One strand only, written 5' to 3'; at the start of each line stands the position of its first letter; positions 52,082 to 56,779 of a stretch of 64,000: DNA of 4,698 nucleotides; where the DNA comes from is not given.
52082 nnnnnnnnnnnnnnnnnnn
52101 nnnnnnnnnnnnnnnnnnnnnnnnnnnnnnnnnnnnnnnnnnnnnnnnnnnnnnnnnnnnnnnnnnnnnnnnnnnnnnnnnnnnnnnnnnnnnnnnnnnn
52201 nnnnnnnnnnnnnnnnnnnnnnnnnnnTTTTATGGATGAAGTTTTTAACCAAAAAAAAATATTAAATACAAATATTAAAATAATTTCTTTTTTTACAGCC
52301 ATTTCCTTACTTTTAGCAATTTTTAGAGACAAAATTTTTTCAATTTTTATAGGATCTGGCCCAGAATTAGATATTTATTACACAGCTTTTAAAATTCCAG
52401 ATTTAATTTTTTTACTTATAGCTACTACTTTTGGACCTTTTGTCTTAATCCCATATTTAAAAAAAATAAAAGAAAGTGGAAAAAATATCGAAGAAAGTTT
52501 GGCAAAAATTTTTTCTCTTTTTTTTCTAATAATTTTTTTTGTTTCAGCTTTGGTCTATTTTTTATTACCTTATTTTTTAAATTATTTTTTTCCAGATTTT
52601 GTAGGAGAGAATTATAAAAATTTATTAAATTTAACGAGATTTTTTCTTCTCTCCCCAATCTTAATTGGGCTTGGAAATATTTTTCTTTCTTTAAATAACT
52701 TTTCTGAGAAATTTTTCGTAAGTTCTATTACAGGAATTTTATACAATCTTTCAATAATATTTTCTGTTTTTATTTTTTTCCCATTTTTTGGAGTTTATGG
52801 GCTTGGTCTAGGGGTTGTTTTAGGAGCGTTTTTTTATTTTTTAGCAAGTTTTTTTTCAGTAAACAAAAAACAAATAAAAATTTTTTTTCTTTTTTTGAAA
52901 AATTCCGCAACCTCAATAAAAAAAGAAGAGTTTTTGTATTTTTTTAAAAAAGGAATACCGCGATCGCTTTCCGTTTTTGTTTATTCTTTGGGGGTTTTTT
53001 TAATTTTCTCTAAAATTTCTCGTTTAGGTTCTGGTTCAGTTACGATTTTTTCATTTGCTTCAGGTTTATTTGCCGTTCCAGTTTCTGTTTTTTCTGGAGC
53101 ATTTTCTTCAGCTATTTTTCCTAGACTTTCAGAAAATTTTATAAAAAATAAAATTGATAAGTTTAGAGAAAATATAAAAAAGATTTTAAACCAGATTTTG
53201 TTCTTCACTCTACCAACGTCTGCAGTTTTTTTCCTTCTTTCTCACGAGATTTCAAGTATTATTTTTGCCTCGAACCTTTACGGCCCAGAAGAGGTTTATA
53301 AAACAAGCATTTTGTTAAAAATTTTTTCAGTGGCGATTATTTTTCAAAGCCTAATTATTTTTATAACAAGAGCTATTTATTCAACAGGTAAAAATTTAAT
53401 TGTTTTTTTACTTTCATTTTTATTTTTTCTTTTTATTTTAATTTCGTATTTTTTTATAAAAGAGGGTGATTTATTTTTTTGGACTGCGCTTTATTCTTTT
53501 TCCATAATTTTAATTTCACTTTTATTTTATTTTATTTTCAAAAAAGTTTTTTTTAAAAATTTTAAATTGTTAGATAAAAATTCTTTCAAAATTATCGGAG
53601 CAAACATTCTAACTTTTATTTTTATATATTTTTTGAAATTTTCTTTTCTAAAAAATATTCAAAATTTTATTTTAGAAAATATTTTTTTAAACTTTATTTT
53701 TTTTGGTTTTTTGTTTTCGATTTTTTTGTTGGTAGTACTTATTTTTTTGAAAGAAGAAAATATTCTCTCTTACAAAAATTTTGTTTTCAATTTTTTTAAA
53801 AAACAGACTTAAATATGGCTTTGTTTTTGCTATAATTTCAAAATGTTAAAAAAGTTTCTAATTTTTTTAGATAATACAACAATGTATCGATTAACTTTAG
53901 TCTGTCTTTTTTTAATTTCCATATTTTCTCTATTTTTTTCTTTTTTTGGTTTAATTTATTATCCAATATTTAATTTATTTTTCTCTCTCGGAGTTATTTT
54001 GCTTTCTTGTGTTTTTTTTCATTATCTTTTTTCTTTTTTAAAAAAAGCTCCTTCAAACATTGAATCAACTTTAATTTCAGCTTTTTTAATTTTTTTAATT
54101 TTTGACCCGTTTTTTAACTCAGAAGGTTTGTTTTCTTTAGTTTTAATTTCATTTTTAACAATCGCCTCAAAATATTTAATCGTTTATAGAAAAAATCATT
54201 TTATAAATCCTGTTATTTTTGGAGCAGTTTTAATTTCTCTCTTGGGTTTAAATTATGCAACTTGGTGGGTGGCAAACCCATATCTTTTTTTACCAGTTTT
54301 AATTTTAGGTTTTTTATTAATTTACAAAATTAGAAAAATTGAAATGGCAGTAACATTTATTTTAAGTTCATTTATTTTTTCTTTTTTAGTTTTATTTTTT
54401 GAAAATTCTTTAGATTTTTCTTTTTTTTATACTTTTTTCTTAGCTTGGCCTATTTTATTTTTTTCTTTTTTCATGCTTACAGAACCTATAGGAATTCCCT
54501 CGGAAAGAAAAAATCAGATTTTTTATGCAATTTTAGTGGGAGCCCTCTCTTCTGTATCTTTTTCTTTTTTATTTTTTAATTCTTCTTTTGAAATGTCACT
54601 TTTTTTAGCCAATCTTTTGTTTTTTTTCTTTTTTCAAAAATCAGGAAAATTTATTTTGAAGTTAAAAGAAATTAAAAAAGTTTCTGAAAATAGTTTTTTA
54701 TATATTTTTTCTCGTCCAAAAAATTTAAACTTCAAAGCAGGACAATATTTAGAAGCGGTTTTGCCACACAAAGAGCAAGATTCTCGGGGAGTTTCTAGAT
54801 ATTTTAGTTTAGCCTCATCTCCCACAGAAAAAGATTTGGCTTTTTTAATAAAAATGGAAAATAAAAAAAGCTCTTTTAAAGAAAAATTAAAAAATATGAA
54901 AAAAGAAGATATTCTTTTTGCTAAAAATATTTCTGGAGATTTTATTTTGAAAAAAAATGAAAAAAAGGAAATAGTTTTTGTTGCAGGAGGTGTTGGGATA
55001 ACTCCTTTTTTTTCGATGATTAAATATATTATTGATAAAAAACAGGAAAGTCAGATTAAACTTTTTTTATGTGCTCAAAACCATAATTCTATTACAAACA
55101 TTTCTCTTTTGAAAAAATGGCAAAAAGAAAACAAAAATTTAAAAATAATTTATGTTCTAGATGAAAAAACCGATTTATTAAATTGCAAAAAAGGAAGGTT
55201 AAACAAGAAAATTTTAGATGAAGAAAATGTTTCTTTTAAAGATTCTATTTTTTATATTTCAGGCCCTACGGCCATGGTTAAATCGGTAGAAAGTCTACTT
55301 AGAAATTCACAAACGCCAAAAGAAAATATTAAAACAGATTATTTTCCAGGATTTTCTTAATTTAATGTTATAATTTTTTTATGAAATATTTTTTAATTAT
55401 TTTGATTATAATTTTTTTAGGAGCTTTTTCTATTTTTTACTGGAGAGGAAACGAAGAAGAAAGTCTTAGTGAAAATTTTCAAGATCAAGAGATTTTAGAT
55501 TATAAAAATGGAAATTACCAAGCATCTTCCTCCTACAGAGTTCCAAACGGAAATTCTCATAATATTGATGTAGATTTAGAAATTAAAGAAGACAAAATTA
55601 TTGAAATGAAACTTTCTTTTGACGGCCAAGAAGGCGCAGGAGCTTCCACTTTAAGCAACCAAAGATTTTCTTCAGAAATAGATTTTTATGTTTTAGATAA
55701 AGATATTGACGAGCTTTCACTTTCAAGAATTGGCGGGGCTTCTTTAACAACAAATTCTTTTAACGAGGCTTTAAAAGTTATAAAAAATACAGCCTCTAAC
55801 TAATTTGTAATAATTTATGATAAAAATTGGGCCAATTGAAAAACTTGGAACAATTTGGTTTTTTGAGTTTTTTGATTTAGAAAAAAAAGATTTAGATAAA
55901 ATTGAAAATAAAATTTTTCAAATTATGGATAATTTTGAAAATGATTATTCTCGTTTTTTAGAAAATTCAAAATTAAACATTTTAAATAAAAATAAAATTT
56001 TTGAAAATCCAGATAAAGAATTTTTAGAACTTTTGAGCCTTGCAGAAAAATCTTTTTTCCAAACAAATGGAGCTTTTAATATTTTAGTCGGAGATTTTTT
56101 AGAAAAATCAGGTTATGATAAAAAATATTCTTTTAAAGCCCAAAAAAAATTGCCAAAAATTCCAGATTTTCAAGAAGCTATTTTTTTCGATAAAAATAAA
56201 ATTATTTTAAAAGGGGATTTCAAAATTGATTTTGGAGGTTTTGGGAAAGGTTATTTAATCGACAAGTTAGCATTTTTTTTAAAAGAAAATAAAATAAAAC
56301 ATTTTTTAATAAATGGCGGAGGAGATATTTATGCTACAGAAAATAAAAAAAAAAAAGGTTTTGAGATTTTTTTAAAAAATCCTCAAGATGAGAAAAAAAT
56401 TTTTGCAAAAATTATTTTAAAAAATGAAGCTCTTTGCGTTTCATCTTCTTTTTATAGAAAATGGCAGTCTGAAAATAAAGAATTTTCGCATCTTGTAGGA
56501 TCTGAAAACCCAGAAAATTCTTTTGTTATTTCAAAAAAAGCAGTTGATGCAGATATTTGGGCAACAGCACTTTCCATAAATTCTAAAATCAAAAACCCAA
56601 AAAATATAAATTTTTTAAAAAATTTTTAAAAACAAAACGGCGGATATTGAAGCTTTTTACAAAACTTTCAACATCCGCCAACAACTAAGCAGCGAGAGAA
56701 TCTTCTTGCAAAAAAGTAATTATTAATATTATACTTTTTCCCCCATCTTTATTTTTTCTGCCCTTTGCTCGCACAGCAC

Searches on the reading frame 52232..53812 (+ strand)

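Call 19: search_protein_families(library=pfam, proteins=[window:52232-53812:+], max_evalue=0.0001)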
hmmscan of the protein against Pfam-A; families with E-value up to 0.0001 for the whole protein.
window:52232-53812:+ (526 aa): 1 family
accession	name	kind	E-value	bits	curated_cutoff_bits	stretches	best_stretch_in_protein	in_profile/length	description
PF03023.19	MurJ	-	4.4e-40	138.1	27.4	1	39-474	4-438/451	Lipid II flippase MurJ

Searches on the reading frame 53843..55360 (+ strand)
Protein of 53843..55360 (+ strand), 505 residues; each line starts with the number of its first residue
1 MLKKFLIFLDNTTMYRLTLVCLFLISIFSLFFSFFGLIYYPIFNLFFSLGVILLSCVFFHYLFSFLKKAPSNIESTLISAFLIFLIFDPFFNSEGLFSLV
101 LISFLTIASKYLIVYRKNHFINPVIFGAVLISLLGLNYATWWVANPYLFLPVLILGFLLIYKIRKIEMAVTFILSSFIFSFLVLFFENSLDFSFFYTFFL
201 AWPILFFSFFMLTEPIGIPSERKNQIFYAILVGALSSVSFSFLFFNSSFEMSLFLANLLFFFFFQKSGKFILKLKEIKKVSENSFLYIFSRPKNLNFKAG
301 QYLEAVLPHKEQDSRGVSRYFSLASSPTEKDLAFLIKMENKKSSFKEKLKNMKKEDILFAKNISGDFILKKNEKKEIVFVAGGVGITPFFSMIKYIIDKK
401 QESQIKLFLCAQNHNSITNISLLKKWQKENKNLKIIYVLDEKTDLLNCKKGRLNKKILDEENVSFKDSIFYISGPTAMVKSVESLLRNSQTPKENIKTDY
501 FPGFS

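Call 19: search_protein_families(library=pfam, proteins=[window:53843-55360:+], max_evalue=0.0001)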
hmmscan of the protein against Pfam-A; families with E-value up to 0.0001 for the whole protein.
window:53843-55360:+ (505 aa): 3 families
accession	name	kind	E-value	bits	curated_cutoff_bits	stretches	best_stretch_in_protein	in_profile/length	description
PF00175.26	NAD_binding_1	-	7.2e-17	62.4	22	1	379-483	1-108/109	Oxidoreductase NAD-binding domain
PF08030.17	NAD_binding_6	-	2.8e-05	24.7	22.2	1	376-436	3-72/156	Ferric reductase NAD binding domain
PF03116.20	NQR2_RnfD_RnfE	-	4.5e-05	23.4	27.7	1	156-259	183-282/296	NQR2, RnfD, RnfE family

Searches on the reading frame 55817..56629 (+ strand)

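Call 19: search_protein_families(library=pfam, proteins=[window:55817-56629:+], max_evalue=0.0001)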
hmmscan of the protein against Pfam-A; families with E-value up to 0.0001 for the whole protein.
window:55817-56629:+ (270 aa): 1 family
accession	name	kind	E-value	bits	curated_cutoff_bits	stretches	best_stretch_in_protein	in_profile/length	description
PF02424.20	ApbE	-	3.4e-35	122.3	25.6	1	11-258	2-249/266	ApbE family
